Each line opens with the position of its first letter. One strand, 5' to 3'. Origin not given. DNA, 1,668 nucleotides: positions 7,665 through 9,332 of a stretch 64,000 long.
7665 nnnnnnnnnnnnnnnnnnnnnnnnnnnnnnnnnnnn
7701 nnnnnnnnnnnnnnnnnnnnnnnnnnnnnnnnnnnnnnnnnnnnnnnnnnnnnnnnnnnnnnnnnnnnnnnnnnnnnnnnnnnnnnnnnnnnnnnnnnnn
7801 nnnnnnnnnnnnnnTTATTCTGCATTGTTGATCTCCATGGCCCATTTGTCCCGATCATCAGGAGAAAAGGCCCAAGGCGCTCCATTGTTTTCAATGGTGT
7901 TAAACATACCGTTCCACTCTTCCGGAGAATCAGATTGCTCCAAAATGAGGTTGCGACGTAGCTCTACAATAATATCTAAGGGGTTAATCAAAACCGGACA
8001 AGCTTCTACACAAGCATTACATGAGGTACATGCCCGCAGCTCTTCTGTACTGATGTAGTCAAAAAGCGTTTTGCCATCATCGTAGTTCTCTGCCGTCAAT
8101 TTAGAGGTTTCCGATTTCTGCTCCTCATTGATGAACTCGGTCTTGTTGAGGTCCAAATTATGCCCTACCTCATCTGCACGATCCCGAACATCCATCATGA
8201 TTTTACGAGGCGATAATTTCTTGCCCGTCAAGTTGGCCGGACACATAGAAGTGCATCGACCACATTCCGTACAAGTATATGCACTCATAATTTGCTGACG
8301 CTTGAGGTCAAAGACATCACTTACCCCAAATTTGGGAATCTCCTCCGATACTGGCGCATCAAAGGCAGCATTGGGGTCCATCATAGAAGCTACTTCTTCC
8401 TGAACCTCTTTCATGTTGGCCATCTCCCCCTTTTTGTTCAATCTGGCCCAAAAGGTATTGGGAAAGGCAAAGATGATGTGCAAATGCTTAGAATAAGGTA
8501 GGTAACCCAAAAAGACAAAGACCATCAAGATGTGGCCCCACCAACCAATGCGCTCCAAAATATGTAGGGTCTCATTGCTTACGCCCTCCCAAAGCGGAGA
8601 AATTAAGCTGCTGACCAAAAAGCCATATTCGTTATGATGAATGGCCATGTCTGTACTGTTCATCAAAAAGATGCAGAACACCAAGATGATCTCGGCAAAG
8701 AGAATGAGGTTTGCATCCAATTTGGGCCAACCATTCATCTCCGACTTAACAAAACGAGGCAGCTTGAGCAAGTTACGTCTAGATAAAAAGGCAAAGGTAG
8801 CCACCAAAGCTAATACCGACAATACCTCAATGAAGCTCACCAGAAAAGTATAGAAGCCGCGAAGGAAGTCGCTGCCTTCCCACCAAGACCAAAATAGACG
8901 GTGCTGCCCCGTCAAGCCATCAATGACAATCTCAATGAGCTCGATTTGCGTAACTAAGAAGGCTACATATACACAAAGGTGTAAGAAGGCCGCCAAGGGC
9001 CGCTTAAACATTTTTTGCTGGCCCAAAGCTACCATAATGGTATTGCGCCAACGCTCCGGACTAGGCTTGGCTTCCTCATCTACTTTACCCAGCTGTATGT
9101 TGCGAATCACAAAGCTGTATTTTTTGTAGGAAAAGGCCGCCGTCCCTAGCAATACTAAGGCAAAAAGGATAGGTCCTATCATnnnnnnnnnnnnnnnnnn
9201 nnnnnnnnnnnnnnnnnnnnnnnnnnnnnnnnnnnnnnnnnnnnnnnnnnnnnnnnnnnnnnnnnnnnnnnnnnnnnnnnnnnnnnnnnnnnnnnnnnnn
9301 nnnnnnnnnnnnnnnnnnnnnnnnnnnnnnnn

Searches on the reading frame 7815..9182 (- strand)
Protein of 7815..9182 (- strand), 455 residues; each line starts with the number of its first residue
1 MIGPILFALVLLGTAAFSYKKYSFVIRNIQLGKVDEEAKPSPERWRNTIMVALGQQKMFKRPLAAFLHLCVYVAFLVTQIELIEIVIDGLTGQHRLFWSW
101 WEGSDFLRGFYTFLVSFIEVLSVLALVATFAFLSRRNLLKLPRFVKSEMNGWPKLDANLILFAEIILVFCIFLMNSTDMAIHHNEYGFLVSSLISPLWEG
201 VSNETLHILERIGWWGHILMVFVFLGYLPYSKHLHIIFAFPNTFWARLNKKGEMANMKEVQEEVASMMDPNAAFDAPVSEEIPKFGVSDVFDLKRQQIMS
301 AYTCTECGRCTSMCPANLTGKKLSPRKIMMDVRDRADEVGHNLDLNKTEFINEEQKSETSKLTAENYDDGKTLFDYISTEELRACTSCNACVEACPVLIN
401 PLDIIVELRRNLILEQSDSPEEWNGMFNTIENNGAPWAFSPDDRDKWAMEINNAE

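Call 8: search_protein_families(library=pfam, proteins=[window:7815-9182:-], max_evalue=0.1)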
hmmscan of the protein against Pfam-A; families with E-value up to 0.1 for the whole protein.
window:7815-9182:- (455 aa): 16 families
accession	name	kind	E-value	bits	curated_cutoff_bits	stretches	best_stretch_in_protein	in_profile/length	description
PF13237.11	Fer4_10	-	2.6e-10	40.5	25.5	2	302-329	7-22/53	4Fe-4S dicluster domain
PF13187.11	Fer4_9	-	1.3e-09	38.4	27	1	304-397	2-49/52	4Fe-4S dicluster domain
PF13183.11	Fer4_8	-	2.8e-08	34.6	27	2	301-397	2-66/68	4Fe-4S dicluster domain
PF12797.12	Fer4_2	-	6.1e-07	29.4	24.5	2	300-316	6-22/22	4Fe-4S binding domain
PF00037.32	Fer4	-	1.1e-06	28.7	21.1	2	384-397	7-20/24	4Fe-4S binding domain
PF13534.11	Fer4_17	-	1.2e-05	26.1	22.2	2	304-397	2-58/61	4Fe-4S dicluster domain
PF14697.11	Fer4_21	-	1.5e-05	25.5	35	1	383-397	39-53/59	4Fe-4S dicluster domain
PF12838.12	Fer4_7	-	2.8e-05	24.9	27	2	303-397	1-50/52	4Fe-4S dicluster domain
PF13484.11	Fer4_16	-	6.8e-05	24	30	0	303-397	1-65/66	4Fe-4S double cluster binding domain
PF13746.11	Fer4_18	-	8.7e-05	23.1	27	0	374-400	50-76/114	4Fe-4S dicluster domain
PF12800.12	Fer4_4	-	0.00018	22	24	1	384-397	3-16/17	4Fe-4S binding domain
PF12837.12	Fer4_6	-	0.00052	20.3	25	1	384-397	8-21/24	4Fe-4S binding domain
PF12798.12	Fer4_3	-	0.0006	20.9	27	0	385-397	1-13/15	4Fe-4S binding domain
PF25160.1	LdpA_Fe-S-bd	-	0.0013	18.9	27.6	1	300-318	24-42/49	LdpA Fe-S cluster-binding domain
PF17179.9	Fer4_22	-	0.0049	18.1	27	1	303-398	1-94/95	4Fe-4S dicluster domain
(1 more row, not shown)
